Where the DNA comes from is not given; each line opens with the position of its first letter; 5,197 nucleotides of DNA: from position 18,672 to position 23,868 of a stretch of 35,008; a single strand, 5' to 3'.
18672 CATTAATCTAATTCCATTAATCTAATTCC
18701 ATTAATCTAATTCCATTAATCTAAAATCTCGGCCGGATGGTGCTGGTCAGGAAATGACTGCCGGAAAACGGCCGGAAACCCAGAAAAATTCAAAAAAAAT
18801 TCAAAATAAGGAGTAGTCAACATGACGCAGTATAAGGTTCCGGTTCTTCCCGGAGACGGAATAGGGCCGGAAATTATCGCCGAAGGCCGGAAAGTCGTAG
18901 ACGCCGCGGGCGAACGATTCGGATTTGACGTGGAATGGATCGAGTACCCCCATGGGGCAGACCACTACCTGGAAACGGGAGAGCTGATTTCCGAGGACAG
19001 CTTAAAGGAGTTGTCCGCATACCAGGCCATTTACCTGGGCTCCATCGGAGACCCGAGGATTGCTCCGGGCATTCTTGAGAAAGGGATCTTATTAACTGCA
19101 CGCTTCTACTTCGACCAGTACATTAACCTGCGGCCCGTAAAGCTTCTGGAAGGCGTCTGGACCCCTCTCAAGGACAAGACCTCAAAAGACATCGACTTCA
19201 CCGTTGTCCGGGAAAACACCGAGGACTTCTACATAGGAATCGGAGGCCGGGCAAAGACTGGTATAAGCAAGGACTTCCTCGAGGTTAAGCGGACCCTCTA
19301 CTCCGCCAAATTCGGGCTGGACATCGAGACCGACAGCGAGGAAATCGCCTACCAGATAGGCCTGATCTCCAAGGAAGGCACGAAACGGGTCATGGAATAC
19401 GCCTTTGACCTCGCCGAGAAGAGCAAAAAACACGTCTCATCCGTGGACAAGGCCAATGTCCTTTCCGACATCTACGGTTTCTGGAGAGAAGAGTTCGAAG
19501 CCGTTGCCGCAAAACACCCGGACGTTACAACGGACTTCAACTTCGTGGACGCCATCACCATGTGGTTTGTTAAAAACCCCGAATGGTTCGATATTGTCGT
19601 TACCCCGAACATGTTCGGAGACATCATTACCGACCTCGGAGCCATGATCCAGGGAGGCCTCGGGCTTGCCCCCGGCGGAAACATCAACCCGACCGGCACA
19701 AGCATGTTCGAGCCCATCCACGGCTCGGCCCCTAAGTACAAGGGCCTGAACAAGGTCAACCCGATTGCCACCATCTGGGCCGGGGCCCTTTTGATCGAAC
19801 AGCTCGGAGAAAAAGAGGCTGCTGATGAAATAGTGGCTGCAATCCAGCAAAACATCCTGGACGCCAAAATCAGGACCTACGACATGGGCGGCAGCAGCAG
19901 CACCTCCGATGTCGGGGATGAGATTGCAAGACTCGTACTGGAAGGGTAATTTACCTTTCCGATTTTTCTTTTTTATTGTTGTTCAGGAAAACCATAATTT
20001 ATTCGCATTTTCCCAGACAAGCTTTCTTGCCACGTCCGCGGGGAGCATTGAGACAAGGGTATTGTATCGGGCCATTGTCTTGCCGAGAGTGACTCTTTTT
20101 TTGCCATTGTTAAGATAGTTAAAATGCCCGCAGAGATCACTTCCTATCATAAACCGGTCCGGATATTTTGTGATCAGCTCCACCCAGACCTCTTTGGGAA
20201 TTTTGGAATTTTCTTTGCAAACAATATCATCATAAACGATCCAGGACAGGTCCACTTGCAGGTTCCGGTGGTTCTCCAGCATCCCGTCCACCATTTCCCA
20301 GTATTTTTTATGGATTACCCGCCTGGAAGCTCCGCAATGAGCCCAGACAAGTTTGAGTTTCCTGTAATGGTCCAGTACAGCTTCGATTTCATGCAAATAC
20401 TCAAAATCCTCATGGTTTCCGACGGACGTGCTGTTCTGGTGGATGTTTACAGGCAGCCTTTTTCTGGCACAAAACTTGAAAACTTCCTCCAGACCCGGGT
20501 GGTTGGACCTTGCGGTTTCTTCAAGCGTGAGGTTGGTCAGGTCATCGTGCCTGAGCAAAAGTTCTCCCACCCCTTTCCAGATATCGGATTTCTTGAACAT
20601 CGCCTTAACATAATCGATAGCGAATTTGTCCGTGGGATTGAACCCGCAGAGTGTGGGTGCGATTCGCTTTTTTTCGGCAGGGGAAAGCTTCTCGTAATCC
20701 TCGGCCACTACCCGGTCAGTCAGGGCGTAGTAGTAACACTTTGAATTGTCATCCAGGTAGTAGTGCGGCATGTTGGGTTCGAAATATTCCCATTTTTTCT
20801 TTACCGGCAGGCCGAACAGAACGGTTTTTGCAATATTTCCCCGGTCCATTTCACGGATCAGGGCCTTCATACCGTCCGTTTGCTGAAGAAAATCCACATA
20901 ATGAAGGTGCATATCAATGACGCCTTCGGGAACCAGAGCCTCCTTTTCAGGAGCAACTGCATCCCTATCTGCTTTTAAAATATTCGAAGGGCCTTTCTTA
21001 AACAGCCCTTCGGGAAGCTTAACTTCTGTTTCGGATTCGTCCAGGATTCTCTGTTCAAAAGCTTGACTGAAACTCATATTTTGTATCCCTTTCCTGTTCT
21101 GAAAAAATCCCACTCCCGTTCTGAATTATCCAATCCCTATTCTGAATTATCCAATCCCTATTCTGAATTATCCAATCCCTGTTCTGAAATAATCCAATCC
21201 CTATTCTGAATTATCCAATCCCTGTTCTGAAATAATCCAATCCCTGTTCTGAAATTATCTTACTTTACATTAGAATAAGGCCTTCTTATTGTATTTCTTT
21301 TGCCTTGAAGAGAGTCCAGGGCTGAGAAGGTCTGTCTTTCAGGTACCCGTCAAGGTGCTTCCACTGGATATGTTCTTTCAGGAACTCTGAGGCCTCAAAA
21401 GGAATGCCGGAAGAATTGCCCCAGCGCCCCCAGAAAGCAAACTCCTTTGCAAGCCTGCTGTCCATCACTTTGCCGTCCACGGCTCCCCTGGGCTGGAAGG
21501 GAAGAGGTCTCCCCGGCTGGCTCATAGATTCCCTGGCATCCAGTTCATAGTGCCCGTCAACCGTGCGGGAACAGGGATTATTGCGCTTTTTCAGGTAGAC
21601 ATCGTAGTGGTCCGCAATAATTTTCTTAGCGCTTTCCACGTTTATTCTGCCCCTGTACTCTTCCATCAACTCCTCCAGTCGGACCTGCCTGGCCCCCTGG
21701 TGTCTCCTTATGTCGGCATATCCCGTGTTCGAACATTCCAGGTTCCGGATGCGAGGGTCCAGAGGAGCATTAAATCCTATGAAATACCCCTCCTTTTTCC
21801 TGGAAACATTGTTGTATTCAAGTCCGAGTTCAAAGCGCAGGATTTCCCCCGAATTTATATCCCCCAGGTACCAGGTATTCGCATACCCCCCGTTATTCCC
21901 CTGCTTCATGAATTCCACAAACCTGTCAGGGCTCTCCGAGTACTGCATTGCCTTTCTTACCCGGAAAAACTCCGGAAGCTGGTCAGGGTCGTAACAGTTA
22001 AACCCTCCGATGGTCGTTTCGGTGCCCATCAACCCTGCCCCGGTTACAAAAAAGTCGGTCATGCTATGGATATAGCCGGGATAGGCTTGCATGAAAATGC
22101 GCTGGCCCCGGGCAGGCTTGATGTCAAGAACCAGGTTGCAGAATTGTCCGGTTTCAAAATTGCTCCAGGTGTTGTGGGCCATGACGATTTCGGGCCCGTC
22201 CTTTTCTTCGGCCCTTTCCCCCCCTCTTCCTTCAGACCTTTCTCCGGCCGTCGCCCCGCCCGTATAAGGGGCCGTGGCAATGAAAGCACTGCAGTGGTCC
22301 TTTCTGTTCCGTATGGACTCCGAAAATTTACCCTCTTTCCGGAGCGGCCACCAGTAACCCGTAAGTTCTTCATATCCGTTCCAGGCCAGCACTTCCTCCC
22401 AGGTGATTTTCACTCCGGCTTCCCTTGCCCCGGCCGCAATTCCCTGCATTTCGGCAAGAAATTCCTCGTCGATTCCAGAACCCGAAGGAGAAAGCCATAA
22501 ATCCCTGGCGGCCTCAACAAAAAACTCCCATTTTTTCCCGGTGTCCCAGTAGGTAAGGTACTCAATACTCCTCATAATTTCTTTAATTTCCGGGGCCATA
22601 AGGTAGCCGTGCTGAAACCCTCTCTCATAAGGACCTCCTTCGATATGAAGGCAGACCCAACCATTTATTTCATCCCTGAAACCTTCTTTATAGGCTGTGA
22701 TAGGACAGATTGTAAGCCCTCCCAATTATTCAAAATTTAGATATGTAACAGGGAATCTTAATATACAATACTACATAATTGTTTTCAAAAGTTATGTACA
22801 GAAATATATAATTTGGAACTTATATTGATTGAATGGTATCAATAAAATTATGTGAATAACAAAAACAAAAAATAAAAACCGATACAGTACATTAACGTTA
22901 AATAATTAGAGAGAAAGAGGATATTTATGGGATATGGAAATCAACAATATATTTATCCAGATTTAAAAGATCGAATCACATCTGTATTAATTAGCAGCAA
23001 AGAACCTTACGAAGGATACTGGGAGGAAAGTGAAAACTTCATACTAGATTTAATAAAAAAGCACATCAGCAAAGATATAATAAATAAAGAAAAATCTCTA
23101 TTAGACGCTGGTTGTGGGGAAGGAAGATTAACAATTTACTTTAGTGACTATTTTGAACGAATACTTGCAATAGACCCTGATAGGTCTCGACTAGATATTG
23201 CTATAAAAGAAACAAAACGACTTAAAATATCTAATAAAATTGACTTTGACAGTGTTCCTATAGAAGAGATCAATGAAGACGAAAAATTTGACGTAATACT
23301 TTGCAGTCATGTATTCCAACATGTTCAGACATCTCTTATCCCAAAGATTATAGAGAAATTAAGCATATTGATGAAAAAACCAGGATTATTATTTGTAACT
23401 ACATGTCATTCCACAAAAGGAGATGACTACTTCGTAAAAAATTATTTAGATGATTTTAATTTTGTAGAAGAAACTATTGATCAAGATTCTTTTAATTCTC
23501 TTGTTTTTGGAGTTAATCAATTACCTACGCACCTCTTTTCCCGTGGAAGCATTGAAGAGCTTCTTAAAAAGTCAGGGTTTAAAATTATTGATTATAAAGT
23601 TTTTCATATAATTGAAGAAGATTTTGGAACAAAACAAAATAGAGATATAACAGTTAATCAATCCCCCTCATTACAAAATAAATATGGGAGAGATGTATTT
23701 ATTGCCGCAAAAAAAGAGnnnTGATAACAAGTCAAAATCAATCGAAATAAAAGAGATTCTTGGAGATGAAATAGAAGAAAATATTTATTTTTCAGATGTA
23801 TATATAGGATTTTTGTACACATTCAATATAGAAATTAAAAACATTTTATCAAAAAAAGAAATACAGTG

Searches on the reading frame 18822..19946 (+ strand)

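Call 13: search_protein_families(library=pfam, proteins=[window:18822-19946:+], max_evalue=0.00001)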
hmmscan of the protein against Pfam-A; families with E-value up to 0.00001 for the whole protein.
window:18822-19946:+ (375 aa): 1 family
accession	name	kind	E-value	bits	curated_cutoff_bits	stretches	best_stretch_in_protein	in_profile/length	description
PF00180.25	Iso_dh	-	4e-92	309.6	27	1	5-368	1-348/348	Isocitrate/isopropylmalate dehydrogenase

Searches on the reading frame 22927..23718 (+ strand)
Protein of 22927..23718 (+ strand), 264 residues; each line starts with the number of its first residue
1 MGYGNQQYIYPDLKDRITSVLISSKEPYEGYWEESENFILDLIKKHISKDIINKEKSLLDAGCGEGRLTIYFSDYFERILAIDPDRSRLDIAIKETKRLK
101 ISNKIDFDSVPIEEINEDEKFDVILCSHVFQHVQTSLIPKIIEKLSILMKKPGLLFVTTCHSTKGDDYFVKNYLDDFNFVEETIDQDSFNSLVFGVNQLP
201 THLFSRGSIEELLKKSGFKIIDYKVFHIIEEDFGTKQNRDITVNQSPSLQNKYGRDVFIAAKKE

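Call 6: search_protein_families(library=pfam, proteins=[window:22927-23718:+], max_evalue=1)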
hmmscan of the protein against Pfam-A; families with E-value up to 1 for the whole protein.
window:22927-23718:+ (264 aa): 25 families
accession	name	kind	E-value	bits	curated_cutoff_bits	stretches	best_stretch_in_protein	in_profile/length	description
PF13489.12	Methyltransf_23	-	1.8e-18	67.2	27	1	31-221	1-162/164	Methyltransferase domain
PF13847.12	Methyltransf_31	-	3e-14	53.4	27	1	53-178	2-127/145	Methyltransferase domain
PF13649.12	Methyltransf_25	-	4.9e-13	50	27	1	59-153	2-97/97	Methyltransferase domain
PF08241.18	Methyltransf_11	-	2.2e-12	47.9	21.2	1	59-156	1-94/95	Methyltransferase domain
PF08242.18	Methyltransf_12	-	3.3e-12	47.4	30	1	59-154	1-97/98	Methyltransferase domain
PF03848.20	TehB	-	3.2e-09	37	20.4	1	52-163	29-138/193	Tellurite resistance protein TehB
PF05175.20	MTS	-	4.9e-06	26.7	23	1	45-168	25-149/170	Methyltransferase small domain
PF09445.16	Methyltransf_15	-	1.3e-05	25.3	22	1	57-130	3-76/165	RNA cap guanine-N2 methyltransferase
PF02353.26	CMAS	-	2e-05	24.5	27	1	47-223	55-215/273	Mycolic acid cyclopropane synthetase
PF06325.19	PrmA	-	5.6e-05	23.2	22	1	51-144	158-249/296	Ribosomal protein L11 methyltransferase (PrmA)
PF08003.17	Methyltransf_9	-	0.0002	20.9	23.8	1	40-156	104-216/315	Protein of unknown function (DUF1698)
PF01189.24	Methyltr_RsmB-F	-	0.00027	21.1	27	1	54-125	8-84/199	16S rRNA methyltransferase RsmB/F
PF13679.12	Methyltransf_32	-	0.00034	21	27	1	42-140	12-121/143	Methyltransferase domain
PF05219.18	DREV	-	0.0011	18.6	26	1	48-136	88-167/265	DREV methyltransferase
PF01739.24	CheR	-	0.0013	18.6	27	1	100-158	115-174/195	CheR methyltransferase, SAM binding domain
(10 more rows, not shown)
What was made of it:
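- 22927..23721 (+): Class I SAM-dependent methyltransferase, 264 aa, stop TGA. It overlaps the start of the target gene by 38 nt. Pfam Methyltransf_23 1.8e-18, Methyltransf_31, Methyltransf_25, Methyltransf_11, TehB (call 6).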

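Call 7: search_protein_families(library=padloc, proteins=[window:22927-23718:+], max_evalue=1)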
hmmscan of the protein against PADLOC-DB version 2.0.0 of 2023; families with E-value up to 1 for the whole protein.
window:22927-23718:+ (264 aa): 1 family
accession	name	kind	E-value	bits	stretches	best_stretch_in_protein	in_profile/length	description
PDLC04134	mad2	-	6.1e-18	62.9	1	39-178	283-418/492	mads_2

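Call 28: search_protein_families(library=ncbifam, proteins=[window:22927-23718:+], max_evalue=1)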
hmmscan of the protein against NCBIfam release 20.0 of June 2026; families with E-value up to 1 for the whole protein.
window:22927-23718:+ (264 aa): 51 families (the best 25 are shown)
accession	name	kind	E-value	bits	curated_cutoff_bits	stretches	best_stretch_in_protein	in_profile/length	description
TIGR01983.1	UbiG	equivalog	7.7e-16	58.1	102.95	1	38-162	32-156/228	bifunctional 2-polyprenyl-6-hydroxyphenol methylase/3-demethylubiquinol 3-O-methyltransferase UbiG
NF043040.1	corrin_prot_MT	hypoth_equivalog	2.9e-13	49.7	180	1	41-158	28-148/216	corrinoid protein-associated methyltransferase CpaM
TIGR02021.1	BchM-ChlM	equivalog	9.4e-12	44.8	158.9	1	45-153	46-151/218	magnesium protoporphyrin IX methyltransferase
NF008992.0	PRK12335.1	equivalog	4.6e-10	39.1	303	1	54-163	122-229/289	SAM-dependent methyltransferase TehB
TIGR02072.1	BioC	equivalog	8.1e-10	38.9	184.95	1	40-160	24-135/244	malonyl-ACP O-methyltransferase BioC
NF053839.1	CPFASynBruc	equivalog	7.9e-09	34.9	600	1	44-164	163-283/410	cyclopropane fatty acid synthase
NF040703.1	cyclopro_CfaB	exception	2.1e-08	33.3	650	1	51-166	156-272/393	C17 cyclopropane fatty acid synthase CfaB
TIGR00477.1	tehB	equivalog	2.2e-08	33.7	219.5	1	57-169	76-184/238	tellurite resistance methyltransferase TehB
NF008405.0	PRK11207.1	equivalog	4e-07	29.7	218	1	56-163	32-138/198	tellurite resistance methyltransferase TehB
NF004851.0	PRK06202.1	equivalog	6.7e-07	29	243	1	53-150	59-159/237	hypothetical protein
TIGR04345.1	ovoA_Cterm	equivalog_domain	8.5e-07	28.7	170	1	32-94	19-81/242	putative 4-mercaptohistidine N1-methyltransferase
NF011650.0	PRK15068.1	equivalog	1.8e-06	27.1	209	1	42-160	113-228/324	tRNA 5-methoxyuridine(34)/uridine 5-oxyacetic acid(34) synthase CmoB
TIGR00406.1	prmA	equivalog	2.2e-06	27.3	183.15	1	49-157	154-257/288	50S ribosomal protein L11 methyltransferase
NF011529.0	PRK14968.1-3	equivalog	1.9e-05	24.2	162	1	51-125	31-103/198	putative methyltransferase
NF008264.0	PRK11036.1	equivalog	2.9e-05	23.6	366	1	49-253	39-235/261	tRNA uridine 5-oxyacetic acid(34) methyltransferase CmoM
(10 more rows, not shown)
